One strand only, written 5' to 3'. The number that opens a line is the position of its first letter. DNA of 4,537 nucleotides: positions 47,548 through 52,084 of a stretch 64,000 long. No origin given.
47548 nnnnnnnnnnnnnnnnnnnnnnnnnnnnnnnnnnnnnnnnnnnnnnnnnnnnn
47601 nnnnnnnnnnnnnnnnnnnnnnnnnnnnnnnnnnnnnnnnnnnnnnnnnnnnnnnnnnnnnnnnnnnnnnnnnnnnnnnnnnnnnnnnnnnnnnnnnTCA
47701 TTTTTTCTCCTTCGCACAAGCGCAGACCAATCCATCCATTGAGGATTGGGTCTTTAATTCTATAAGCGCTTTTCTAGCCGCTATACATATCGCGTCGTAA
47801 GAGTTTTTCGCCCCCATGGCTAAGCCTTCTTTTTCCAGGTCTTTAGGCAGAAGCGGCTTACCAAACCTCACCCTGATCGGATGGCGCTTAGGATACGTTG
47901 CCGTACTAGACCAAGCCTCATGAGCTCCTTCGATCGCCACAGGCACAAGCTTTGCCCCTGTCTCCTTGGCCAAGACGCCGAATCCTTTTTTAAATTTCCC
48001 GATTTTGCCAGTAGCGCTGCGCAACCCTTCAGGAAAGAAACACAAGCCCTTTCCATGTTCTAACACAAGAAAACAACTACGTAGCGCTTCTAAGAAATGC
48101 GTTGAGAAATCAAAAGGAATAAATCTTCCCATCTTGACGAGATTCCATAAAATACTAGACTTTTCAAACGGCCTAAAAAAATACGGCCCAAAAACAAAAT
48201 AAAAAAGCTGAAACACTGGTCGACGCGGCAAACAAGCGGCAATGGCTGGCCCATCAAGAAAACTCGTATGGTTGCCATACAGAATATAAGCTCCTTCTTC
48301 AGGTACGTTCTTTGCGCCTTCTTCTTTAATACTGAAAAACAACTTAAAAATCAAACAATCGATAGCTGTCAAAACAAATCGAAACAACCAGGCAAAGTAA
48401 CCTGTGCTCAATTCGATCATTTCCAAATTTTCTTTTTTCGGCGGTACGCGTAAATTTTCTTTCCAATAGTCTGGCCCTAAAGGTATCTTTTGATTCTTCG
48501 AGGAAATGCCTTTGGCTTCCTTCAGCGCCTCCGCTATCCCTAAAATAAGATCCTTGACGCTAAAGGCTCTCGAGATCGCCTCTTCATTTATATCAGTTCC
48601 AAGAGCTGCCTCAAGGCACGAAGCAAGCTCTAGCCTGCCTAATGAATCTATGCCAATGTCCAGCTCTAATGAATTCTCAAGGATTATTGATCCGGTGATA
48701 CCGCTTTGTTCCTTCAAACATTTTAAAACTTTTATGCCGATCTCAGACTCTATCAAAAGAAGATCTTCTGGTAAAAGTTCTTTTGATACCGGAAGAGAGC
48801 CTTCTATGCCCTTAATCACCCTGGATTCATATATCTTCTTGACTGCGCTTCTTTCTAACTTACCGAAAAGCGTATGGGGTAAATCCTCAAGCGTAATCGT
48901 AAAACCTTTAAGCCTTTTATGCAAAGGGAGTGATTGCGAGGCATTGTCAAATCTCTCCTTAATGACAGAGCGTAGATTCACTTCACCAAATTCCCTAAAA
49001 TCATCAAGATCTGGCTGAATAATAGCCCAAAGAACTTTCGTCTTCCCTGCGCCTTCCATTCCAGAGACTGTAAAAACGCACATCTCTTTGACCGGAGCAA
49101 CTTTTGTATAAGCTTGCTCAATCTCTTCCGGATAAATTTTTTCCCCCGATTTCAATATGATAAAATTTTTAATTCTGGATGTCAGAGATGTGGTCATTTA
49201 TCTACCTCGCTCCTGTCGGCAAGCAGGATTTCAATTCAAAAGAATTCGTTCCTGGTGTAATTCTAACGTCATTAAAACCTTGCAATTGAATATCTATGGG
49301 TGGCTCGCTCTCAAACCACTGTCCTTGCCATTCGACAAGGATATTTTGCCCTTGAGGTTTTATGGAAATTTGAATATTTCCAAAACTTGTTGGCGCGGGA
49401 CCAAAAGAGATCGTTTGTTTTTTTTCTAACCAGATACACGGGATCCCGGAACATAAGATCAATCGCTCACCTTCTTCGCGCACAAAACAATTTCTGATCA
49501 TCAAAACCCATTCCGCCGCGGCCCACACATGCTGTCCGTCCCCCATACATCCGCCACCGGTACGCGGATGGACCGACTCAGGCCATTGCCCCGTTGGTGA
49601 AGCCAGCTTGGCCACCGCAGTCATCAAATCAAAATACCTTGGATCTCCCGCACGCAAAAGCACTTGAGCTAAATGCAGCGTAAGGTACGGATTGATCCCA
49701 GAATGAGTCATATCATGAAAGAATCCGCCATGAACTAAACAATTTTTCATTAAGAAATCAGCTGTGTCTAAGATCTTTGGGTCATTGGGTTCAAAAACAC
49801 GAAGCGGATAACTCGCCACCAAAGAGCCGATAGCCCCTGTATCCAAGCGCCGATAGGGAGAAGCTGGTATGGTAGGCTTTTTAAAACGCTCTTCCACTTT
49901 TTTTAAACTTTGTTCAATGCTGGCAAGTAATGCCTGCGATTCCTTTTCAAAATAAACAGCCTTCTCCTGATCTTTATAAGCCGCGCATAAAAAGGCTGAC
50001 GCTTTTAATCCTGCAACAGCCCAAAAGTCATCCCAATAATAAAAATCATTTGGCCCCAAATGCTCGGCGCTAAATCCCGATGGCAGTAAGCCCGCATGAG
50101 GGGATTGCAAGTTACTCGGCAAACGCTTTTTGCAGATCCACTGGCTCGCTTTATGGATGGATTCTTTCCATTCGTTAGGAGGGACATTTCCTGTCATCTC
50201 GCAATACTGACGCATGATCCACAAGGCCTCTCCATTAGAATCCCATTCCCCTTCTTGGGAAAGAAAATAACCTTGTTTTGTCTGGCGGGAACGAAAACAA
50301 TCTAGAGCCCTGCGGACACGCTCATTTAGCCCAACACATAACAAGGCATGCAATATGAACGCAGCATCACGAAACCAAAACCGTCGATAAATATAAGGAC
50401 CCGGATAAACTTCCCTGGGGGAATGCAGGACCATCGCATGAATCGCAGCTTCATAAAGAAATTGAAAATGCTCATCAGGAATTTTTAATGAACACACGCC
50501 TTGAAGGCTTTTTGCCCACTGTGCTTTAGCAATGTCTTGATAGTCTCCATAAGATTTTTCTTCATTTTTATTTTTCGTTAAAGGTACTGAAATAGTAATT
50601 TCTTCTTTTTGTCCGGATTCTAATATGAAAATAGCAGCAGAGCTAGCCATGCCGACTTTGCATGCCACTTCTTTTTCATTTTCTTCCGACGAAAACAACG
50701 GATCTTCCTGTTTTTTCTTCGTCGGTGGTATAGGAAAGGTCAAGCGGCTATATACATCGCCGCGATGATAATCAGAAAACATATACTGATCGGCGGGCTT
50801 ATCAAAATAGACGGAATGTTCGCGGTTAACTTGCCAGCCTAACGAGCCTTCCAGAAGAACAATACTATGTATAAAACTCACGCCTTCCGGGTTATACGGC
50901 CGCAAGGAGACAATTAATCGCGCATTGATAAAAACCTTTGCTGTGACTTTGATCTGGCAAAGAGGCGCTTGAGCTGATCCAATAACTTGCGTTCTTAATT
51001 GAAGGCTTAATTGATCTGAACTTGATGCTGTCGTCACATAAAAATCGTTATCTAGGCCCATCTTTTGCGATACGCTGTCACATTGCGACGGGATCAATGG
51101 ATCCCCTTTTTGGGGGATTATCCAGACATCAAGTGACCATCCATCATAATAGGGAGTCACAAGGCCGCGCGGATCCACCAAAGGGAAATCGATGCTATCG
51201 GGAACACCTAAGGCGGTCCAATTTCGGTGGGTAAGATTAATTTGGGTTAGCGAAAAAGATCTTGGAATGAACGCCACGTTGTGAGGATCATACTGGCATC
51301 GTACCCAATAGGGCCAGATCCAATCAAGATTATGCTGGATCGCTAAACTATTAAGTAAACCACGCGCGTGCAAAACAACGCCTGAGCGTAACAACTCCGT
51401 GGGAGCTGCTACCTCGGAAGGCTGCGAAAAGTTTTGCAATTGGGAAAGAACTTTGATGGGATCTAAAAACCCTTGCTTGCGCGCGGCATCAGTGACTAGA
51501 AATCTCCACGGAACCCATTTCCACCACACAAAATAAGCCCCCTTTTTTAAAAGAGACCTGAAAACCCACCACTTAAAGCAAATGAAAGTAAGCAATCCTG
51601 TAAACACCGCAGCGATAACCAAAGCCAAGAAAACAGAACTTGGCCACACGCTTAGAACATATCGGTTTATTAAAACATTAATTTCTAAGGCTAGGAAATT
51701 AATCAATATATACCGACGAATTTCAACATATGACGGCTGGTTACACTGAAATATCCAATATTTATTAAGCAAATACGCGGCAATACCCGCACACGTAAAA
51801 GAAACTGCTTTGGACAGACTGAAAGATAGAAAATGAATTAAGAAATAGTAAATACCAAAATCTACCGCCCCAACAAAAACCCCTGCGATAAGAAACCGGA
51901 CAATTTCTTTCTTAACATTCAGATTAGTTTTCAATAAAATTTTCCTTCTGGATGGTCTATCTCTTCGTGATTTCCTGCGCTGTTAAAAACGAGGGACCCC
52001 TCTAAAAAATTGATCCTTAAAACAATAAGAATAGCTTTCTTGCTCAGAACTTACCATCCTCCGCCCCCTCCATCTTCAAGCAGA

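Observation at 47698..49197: Orphan AMP-binding C-terminal subdomain fused to ACP and PlsC with no adenylation core in the vicinity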

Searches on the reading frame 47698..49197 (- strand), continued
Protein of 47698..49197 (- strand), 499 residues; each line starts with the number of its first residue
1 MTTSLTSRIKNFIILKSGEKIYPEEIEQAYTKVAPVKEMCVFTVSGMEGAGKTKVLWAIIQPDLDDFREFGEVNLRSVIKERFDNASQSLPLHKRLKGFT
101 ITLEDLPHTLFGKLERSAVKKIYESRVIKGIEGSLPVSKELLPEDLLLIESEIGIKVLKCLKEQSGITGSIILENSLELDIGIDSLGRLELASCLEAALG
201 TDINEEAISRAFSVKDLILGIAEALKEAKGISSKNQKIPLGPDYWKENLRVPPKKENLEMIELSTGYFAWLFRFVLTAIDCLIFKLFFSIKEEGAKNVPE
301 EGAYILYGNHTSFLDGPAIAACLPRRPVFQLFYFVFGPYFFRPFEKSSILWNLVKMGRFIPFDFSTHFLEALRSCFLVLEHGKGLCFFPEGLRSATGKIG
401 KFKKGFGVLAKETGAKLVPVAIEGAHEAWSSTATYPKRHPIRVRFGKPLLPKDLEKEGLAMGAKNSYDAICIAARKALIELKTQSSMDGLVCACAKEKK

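Call 70: search_protein_families(library=ncbifam, proteins=[L050:7494-8717:+, L050:8714-11422:+, L050:11374-12219:+, L001:13928-16657:+], max_evalue=0.00001)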
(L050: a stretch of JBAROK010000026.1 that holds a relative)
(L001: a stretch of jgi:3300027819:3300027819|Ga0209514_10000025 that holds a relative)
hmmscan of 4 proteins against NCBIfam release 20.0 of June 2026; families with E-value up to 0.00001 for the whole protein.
L050:7494-8717:+ (407 aa): 8 families
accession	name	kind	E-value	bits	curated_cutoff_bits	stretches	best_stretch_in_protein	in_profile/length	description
NF049980.1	SfMCT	equivalog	6.7e-16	57.9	320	1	49-365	39-358/378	L-lactate MFS transporter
TIGR00880.1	2_A_01_02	superfamily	3.3e-11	43.5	131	1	58-190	9-140/141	multidrug resistance protein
NF007372.0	PRK09874.1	equivalog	4.5e-11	42.5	571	1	43-191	50-196/408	multidrug efflux MFS transporter MdtG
TIGR00890.1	2A0111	subfamily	4.9e-10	38.9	374.85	1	134-364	123-350/377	oxalate/formate antiport family MFS transporter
TIGR00895.1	2A0115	subfamily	1.1e-09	37.7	418.55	1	60-190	65-194/398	aromatic acid/H+ symport family MFS transporter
TIGR00881.1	2A0104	subfamily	2.8e-09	36.5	407.75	1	266-406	40-176/379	phosphoglycerate transporter protein PgtP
NF053813.1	MFS_TcaB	equivalog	5.7e-08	31.9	475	0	49-273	43-255/396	putative multidrug effflux MFS transporter TcaB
TIGR00893.1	2A0114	subfamily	9.8e-08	31.3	395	0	54-188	258-399/399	D-galactonate transporter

L050:8714-11422:+ (902 aa): 109 families (the best 25 are shown)
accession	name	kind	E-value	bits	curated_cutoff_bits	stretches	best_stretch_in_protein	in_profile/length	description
NF004837.0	PRK06187.1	subfamily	2.3e-97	326.5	476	2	312-552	286-527/531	long-chain-fatty-acid--CoA ligase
NF004114.0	PRK05605.1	equivalog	4.8e-84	282.7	766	3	312-550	338-572/575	long-chain-fatty-acid--CoA ligase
NF005702.0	PRK07514.1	subfamily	1e-77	261.7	558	2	308-549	266-502/506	malonyl-CoA synthase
NF006386.0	PRK08633.1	equivalog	5.2e-76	256.3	1221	3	311-434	897-1041/1147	acyl-[ACP]--phospholipid O-acyltransferase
NF005307.0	PRK06839.1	equivalog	9.1e-72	242.3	748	2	312-479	264-437/496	o-succinylbenzoate--CoA ligase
NF006181.0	PRK08314.1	subfamily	2.3e-69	234.1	705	3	312-546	319-553/563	long-chain-fatty-acid--CoA ligase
NF006182.0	PRK08316.1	subfamily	6.2e-65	219.6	663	2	3-261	11-274/523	fatty acyl-CoA synthetase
NF005291.0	PRK06814.1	equivalog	1.3e-64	218.7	1349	3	312-436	907-1034/1140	acyl-[ACP]--phospholipid O-acyltransferase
NF005463.0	PRK07059.1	subfamily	5.9e-64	216.4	869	3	313-543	328-552/557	long-chain-fatty-acid--CoA ligase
NF052269.1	Staph_lig_FadD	equivalog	8.7e-64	215.7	650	2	31-259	26-251/499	long-chain-fatty-acid--CoA ligase FadD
NF002966.0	PRK03640.1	equivalog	1.1e-63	215.5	556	2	307-470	248-417/483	o-succinylbenzoate--CoA ligase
NF005220.0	PRK06710.1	equivalog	3e-63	213.8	1116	3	313-554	324-560/563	long-chain-fatty-acid--CoA ligase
NF006523.0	PRK08974.1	equivalog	3.7e-63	213.5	884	3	313-551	326-557/561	long-chain-fatty-acid--CoA ligase FadD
NF009233.0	PRK12583.1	subfamily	1.5e-62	211.8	832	2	338-550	345-553/558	fatty acid CoA ligase family protein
NF005801.1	PRK07656.1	equivalog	5.2e-60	203.5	657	2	313-482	280-450/500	FadD3 family acyl-CoA ligase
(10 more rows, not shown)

L050:11374-12219:+ (281 aa): 4 families
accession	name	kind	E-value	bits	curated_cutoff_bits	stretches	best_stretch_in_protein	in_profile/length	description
NF047920.1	lactonase_UilS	equivalog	2.1e-09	37.5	400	1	85-171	26-116/285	UilS family quorum-quenching N-acyl-homoserine lactonase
NF042907.1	CPn0927_CPn0928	subfamily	4.7e-09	35.6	200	1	79-230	128-296/357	CPn0927/CPn0928 family alpha/beta hydrolase fold protein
TIGR03611.1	RutD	equivalog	8.7e-08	31.8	238.5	0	80-175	10-102/258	pyrimidine utilization protein D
NF050089.1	i_nPHAscl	equivalog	3.8e-06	26.2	300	0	84-173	19-104/288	intracellular short-chain-length polyhydroxyalkanoate depolymerase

L001:13928-16657:+ (910 aa): 110 families (the best 25 are shown)
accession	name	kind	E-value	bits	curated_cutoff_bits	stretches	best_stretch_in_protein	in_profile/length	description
NF004837.0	PRK06187.1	subfamily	8.3e-98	327.9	476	2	320-555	286-525/531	long-chain-fatty-acid--CoA ligase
NF006386.0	PRK08633.1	equivalog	2.4e-83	280.6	1221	3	317-442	895-1041/1147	acyl-[ACP]--phospholipid O-acyltransferase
NF005702.0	PRK07514.1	subfamily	4.3e-82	276.1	558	2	316-553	266-501/506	malonyl-CoA synthase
NF004114.0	PRK05605.1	equivalog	8.1e-74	248.9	766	2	321-554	339-571/575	long-chain-fatty-acid--CoA ligase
NF004758.0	PRK06087.1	equivalog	4.8e-69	233.2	736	2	320-557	303-540/548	medium-chain fatty-acid--CoA ligase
NF052269.1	Staph_lig_FadD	equivalog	4.9e-68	229.7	650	2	320-552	265-493/499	long-chain-fatty-acid--CoA ligase FadD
NF006181.0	PRK08314.1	subfamily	8.2e-67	225.7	705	2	321-546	320-548/563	long-chain-fatty-acid--CoA ligase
NF005307.0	PRK06839.1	equivalog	1.6e-65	221.7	748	2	320-548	264-489/496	o-succinylbenzoate--CoA ligase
NF002966.0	PRK03640.1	equivalog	4.3e-64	216.9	556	2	308-551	242-479/483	o-succinylbenzoate--CoA ligase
NF005801.1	PRK07656.1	equivalog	5.1e-64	216.7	657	2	11-273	7-271/500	FadD3 family acyl-CoA ligase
NF006182.0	PRK08316.1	subfamily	2.9e-63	214.1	663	2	6-263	12-268/523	fatty acyl-CoA synthetase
TIGR01923.1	menE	equivalog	5.2e-63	213.4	330.15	2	306-508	212-414/442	o-succinylbenzoate--CoA ligase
NF005291.0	PRK06814.1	equivalog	3.6e-62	210.6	1349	3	320-445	907-1035/1140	acyl-[ACP]--phospholipid O-acyltransferase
NF009233.0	PRK12583.1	subfamily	1.1e-61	208.9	832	3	322-557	319-555/558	fatty acid CoA ligase family protein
NF004229.0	PRK05677.1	subfamily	2.3e-61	207.9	879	3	321-554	327-557/563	long-chain-fatty-acid--CoA ligase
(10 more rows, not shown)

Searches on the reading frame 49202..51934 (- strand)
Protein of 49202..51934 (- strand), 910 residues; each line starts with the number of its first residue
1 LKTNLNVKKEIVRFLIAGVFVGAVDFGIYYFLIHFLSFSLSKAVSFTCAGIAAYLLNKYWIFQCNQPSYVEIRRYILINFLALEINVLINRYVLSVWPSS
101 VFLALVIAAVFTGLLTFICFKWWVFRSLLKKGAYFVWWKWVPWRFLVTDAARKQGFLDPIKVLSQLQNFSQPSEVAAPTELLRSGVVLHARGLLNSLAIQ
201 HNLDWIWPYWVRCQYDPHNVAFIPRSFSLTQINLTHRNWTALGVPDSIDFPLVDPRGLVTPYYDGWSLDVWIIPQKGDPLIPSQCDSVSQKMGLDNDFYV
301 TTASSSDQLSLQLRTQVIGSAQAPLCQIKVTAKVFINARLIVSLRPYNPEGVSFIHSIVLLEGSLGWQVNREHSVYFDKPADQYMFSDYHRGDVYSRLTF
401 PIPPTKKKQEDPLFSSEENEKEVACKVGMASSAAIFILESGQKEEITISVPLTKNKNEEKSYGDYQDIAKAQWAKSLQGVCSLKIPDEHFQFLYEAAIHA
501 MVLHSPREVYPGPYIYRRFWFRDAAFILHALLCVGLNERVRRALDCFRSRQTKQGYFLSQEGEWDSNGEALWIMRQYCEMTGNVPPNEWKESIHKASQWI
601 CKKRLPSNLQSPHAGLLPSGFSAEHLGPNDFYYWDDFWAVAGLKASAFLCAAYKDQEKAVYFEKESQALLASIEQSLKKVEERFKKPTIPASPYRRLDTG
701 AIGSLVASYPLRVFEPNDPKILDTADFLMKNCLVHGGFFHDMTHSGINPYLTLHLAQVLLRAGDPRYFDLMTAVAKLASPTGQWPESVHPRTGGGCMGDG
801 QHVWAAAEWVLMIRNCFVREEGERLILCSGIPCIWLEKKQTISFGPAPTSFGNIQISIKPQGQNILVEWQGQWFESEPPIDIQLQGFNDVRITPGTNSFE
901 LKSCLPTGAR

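Call 3: search_protein_families(library=pfam, proteins=[window:49202-51934:-], max_evalue=0.1)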
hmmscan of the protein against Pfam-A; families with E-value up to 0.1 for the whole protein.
window:49202-51934:- (910 aa): 1 family
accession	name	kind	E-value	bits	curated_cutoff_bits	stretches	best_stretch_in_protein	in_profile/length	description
PF04138.20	GtrA_DPMS_TM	-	3.6e-13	50.2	26.1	1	13-125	1-117/117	GtrA/DPMS, transmembrane domain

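Call 4: search_protein_families(library=ncbifam, proteins=[window:49202-51934:-], max_evalue=0.1)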
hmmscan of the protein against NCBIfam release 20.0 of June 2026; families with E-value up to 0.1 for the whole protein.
window:49202-51934:- (910 aa): 1 family
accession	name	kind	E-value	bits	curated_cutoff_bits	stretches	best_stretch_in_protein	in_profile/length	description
TIGR01577.1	oligosac_amyl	hypoth_equivalog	8.5e-07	27.9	820.7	1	516-760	292-544/616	oligosaccharide amylase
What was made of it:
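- Checked: The upstream gene is a GtrA transmembrane domain fused to a roughly 780-aa domain (calls 3, 4).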

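Call 52: find_homologous_proteins(query=window:49202-51934:-, max_evalue=1e-10)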
Query window:49202-51934:- (910 aa): 3331 proteins with E <= 1e-10 among 8000 candidates; the best 120 are listed.
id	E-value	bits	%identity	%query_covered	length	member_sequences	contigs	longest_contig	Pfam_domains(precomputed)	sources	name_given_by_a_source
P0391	0.0e+0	2157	100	100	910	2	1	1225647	PF04138.21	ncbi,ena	ncbi:MAG: GtrA family protein [Candidatus Omnitrophota bacterium]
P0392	0.0e+0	1680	77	99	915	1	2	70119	PF04138.21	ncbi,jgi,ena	-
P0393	0.0e+0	1668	76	99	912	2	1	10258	PF04138.21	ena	-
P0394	0.0e+0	1632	76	99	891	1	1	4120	PF04138.21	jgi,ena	-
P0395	0.0e+0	1632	75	100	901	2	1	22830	PF04138.21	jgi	jgi:putative flippase GtrA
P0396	0.0e+0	1620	75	99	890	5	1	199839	PF04138.21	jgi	-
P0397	0.0e+0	1617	75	99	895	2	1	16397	PF04138.21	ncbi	-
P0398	0.0e+0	1613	76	99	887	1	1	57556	PF04138.21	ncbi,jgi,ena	ncbi:MAG: GtrA family protein [Candidatus Omnitrophota bacterium]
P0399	0.0e+0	1612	75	99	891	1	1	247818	PF04138.21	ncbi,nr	ncbi:MAG: GtrA family protein [Candidatus Omnitrophica bacterium]|nr:GtrA family protein [Candidatus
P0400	0.0e+0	1609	75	99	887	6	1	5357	PF04138.21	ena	-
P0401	0.0e+0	1609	75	99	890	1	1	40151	PF04138.21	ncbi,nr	ncbi:MAG: GtrA family protein [Candidatus Omnitrophota bacterium]|nr:GtrA family protein [Candidatus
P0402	0.0e+0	1605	75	99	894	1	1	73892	PF04138.21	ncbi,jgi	ncbi:MAG: GtrA family protein [Candidatus Omnitrophota bacterium]|jgi:putative flippase GtrA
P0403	0.0e+0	1599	74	99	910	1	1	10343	PF04138.21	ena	-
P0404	0.0e+0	1597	74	99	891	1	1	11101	PF04138.21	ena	-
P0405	0.0e+0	1596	75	99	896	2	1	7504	PF04138.21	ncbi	-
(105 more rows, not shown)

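Call 53: find_encoding_contigs(protein=P0391, flank=10000, max_places=2)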
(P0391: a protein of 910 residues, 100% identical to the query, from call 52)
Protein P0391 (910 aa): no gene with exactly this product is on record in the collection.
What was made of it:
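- Tried and rejected: Exact look-up of P0391 on contigs failed (call 53).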

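Call 56: search_solved_structures(query=A3, max_evalue=1, show_alignments=0)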
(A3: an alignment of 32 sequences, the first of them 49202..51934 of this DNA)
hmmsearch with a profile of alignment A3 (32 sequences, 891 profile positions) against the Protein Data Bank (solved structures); distinct sequences matched with E-value up to 1: 0.
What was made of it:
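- Tried and rejected: A profile of this protein against PDB sequences found nothing (call 56).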

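Call 62: predict_structure(alignment_id=A3)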
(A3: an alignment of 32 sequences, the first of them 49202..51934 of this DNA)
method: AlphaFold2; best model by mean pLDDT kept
length: 910 residues; sequences in the alignment: 32
mean_pLDDT: 53.6   pTM: 0.42
mean pLDDT of the five models: 53.6, 51.5, 50.1, 47.7, 44.0
residues with pLDDT >= 90: 15; 70-90: 175; 50-70: 300; < 50: 420
segments of 3 or more residues with pLDDT < 50: 1-6, 60-63, 65-71, 124-216, 221-266, 346-357, 364-431, 453-487, 500-519, 560-563, 612-634, 680-713, 734-747, 778-802, 811-813, 906-910
pLDDT, mean of each block of 10 residues (from residue 1): 45 59 64 60 54 53 44 55 65 69 60 60 41 34 39 37 38 31 29 28 33 46 40 27 27 23 45 76 67 65 80 66 60 84 51 44 47 44 37 27 32 29 30 68 73 43 44 42 41 50 40 38 59 57 66 59 61 84 83 85 62 39 29 58 89 90 85 60 31 31 45 54 61 42 44 62 60 52 38 39 50 54 72 63 63 78 81 84 78 85 54
secondary structure, 60 per line:
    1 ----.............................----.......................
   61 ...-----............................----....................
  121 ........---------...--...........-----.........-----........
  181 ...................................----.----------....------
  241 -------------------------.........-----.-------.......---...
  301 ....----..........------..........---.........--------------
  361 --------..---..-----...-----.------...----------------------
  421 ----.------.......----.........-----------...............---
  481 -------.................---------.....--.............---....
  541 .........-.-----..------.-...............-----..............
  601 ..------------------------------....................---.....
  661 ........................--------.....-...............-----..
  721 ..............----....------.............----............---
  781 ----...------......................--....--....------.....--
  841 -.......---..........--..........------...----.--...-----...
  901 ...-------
elements in order (helices of 4 or more, strands of 3 or more residues): H5-33 H38-63 H69-96 H101-128 H143-153 H159-167 H173-215 H231-234 E266-274 E288-294 E298-304 E309-318 E325-334 E338-346 E432-438 E443-451 H463-477 H488-504 H514-518 H521-533 H537-549 H567-581 H587-602 H633-652 H656-684 H693-697 H699-713 H719-734 H739-742 H749-761 H766-777 H794-815 E818-821 E824-827 H834-838 E842-848 E852-861 E864-873 E880-882 E890-892 E898-903

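Call 65: fold_search(model_id=the predicted structure, library=pdb)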
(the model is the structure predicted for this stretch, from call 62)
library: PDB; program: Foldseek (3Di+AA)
matches with E <= 10: 389; with E <= 0.001: 37
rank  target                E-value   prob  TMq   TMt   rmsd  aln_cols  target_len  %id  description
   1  9lb6                  1.1e-06  1.00  0.32  0.37  12.8       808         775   12  Crystal structure of trehalose 6-phosphate phosphatase Weissella ceti (released 2025-07-30)
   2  1h54_B                1.1e-06  1.00  0.28  0.32  14.9       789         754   12  Maltose phosphorylase from Lactobacillus brevis (released 2001-09-05)
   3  8ho7_A                1.2e-06  1.00  0.30  0.32  13.0       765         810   13  The cryo-EM structure of cellobiose phosphorylase from Clostridium thermocellum (released 2023-12-13)
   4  4zle                  2.2e-06  1.00  0.31  0.34  11.9       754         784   11  Cellobionic acid phosphorylase - ligand free structure (released 2015-06-10)
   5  1lf6_A                7.8e-06  1.00  0.30  0.37  11.4       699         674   13  CRYSTAL STRUCTURE OF BACTERIAL GLUCOAMYLASE (released 2003-02-25)
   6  8hob_A                1.1e-05  1.00  0.30  0.33  13.1       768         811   13  The cryo-EM structure of cellobiose phosphorylase from Clostridium thermocellum ( variant) (released 2024-03-20)
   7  3qde_A                1.4e-05  1.00  0.28  0.31  13.8       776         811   12  The structure of Cellobiose phosphorylase from Clostridium thermocellum in complex with phosphate (released 2011-11-09)
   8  4zlf                  1.4e-05  1.00  0.31  0.34  12.7       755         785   11  Cellobionic acid phosphorylase - cellobionic acid complex (released 2015-06-10)
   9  1v7v                  1.4e-05  1.00  0.27  0.29  14.8       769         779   10  Crystal structure of Vibrio proteolyticus chitobiose phosphorylase (released 2004-06-22)
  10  1ug9                  1.6e-05  1.00  0.29  0.26  19.7       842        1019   11  Crystal Structure of Glucodextranase from Arthrobacter globiformis I42 (released 2003-12-09)
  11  8bou_B                1.7e-05  1.00  0.26  0.28  15.7       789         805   10  Crystal structure of Blautia producta GH94 (released 2023-11-29)
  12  3acs_A                1.8e-05  1.00  0.30  0.33  12.9       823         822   13  Crystal Structure of Cellvibrio gilvus Cellobiose Phosphorylase W488F mutant (released 2010-12-22)
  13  3s4c                  1.9e-05  1.00  0.28  0.30  13.9       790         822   12  Lactose phosphorylase in complex with sulfate (released 2012-06-27)
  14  8bou_A                2.2e-05  1.00  0.27  0.30  15.0       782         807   11  Crystal structure of Blautia producta GH94 (released 2023-11-29)
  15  8ho9_A                2.9e-05  1.00  0.30  0.32  13.1       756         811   14  The cryo-EM structure of cellobiose phosphorylase from Clostridium thermocellum (cysteine-to-serine varient) (released 2023-12-13)
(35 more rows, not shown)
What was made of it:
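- Checked: That domain has a weak GH15-type sequence hit and an (alpha/alpha)6 fold class in a low-confidence model (calls 62, 65).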
